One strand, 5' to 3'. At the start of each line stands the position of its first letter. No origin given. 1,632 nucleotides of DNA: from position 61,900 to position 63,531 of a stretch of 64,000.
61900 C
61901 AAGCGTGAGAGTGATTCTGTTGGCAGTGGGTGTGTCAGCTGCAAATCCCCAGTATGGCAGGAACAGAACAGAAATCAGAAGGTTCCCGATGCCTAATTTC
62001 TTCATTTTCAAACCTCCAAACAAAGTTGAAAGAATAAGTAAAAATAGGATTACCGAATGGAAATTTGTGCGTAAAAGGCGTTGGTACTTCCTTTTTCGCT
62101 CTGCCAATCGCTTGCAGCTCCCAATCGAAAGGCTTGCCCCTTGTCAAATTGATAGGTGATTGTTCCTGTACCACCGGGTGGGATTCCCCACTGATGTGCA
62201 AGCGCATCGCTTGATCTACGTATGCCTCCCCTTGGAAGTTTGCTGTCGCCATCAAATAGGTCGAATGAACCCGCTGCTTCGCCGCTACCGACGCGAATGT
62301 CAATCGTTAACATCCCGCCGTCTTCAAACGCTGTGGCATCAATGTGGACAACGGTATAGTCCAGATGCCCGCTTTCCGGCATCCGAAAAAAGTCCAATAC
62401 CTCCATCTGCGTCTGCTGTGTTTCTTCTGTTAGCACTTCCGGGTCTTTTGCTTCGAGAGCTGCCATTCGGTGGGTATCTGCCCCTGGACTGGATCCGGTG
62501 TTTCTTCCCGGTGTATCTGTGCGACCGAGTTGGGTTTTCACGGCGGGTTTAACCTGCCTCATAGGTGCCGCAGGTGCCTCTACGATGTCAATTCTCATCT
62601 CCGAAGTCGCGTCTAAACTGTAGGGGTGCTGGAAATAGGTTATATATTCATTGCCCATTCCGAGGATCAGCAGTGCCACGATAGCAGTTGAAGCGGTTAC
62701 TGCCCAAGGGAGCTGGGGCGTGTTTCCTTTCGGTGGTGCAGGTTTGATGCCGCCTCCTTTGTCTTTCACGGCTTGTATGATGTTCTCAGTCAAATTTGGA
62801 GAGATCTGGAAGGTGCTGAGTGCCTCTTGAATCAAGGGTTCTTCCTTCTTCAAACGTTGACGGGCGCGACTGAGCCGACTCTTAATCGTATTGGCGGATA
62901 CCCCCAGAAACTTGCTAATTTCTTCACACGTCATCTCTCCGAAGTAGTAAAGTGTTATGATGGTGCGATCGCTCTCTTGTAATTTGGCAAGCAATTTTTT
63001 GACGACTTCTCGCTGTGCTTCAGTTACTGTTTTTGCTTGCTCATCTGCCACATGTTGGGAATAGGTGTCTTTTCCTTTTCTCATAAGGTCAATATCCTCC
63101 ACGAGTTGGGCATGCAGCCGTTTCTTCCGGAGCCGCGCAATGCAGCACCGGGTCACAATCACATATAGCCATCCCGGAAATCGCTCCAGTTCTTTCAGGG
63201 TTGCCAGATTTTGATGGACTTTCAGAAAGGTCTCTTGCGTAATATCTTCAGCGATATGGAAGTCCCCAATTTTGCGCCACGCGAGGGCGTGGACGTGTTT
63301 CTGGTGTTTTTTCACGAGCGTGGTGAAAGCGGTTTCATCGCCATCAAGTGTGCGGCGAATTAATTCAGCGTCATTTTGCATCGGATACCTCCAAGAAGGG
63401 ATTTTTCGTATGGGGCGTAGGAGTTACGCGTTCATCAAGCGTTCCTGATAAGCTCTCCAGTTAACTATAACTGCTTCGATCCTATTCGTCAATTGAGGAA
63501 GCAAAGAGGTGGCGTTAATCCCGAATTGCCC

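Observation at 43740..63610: Twin ECF-sigma-headed convergent operons around a four-permease, one-ATPase ABC-2-like / TolC-like envelope locus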

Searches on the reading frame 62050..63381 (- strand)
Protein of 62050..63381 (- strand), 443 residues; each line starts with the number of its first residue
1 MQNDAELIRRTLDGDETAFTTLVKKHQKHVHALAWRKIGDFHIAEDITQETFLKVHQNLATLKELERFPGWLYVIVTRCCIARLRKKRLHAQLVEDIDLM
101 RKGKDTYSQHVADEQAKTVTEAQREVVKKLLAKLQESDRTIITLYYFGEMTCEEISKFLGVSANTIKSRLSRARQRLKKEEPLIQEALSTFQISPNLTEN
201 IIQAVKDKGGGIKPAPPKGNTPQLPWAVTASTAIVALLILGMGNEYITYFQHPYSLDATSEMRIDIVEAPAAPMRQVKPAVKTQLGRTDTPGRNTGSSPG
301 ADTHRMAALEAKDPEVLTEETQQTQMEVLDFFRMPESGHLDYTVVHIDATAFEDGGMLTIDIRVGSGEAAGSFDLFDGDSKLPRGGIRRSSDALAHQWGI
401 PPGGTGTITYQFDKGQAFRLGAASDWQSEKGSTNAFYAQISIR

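Call 5: search_protein_families(library=pfam, proteins=[window:62050-63381:-], max_evalue=0.01)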
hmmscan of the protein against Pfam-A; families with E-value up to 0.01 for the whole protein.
window:62050-63381:- (443 aa): 5 families
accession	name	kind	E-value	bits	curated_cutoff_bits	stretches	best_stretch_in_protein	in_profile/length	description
PF04542.20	Sigma70_r2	-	2.2e-14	53.4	24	1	22-88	1-69/71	Sigma-70 region 2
PF08281.18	Sigma70_r4_2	-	2.4e-14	53.2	25.7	1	126-177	3-54/54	Sigma-70, region 4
PF04545.22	Sigma70_r4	-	2.5e-13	49.7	24.1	1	130-179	1-50/50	Sigma-70, region 4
PF07638.17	Sigma70_ECF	-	1.9e-07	31.6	21.1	1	2-180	2-182/185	ECF sigma factor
PF04967.18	HTH_10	-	0.0032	17.7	23.1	0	150-177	24-51/53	HTH DNA binding domain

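Call 6: search_protein_families(library=ncbifam, proteins=[window:62050-63381:-], max_evalue=0.01)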
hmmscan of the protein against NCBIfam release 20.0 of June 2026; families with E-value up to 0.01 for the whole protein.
window:62050-63381:- (443 aa): 107 families (the best 25 are shown)
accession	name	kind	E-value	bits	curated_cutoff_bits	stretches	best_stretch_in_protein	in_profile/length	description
NF007223.0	PRK09641.1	equivalog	1.6e-32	112.8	209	1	6-180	7-183/187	RNA polymerase sigma factor SigW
NF004113.0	PRK05602.1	equivalog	3.5e-32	111.7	208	1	2-180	30-200/211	RNA polymerase sigma factor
NF009166.1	PRK12513.1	equivalog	6.6e-30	104.3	206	1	2-180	7-185/193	RNA polymerase sigma factor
TIGR02948.1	SigW_bacill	equivalog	3.8e-28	98.8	243.1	1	6-179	7-182/187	RNA polymerase sigma factor SigW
NF007225.0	PRK09643.1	equivalog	9.8e-28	97.2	190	1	3-180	13-181/204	RNA polymerase sigma factor SigM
NF008888.0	PRK11922.1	equivalog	4.6e-27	95.1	204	1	2-206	15-223/231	RNA polymerase sigma factor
TIGR02937.1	sigma70-ECF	superfamily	1.2e-26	93.3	42.9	1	18-180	2-164/165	sigma-70 family RNA polymerase sigma factor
TIGR02985.1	Sig70_bacteroi1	subfamily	1.8e-26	93.3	126.4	1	18-180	2-161/162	RNA polymerase sigma-70 factor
NF058625.1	sigma_PG0214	equivalog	5.4e-26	91.3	130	1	16-180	3-160/170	GFO_1088 family ECF-type sigma factor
NF009171.0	PRK12518.1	equivalog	1.7e-25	90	208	1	3-179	13-182/191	RNA polymerase sigma factor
TIGR02954.1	Sig70_famx3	hypoth_equivalog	1.8e-25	89.7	188.5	1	3-180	2-166/170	RNA polymerase sigma-70 factor, TIGR02954 family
TIGR02950.1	SigM_subfam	subfamily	7.2e-25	87.7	147.95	1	22-179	5-156/159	RNA polymerase sigma factor, SigM family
NF006930.0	PRK09415.1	subfamily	1.3e-24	87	198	1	14-179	13-173/179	RNA polymerase factor sigma C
TIGR02983.1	SigE-fam_strep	subfamily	1.1e-23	83.9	141.55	1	15-181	4-158/162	SigE family RNA polymerase sigma factor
NF007216.0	PRK09638.1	equivalog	2.1e-23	83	194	1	2-180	3-173/180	RNA polymerase sigma factor SigY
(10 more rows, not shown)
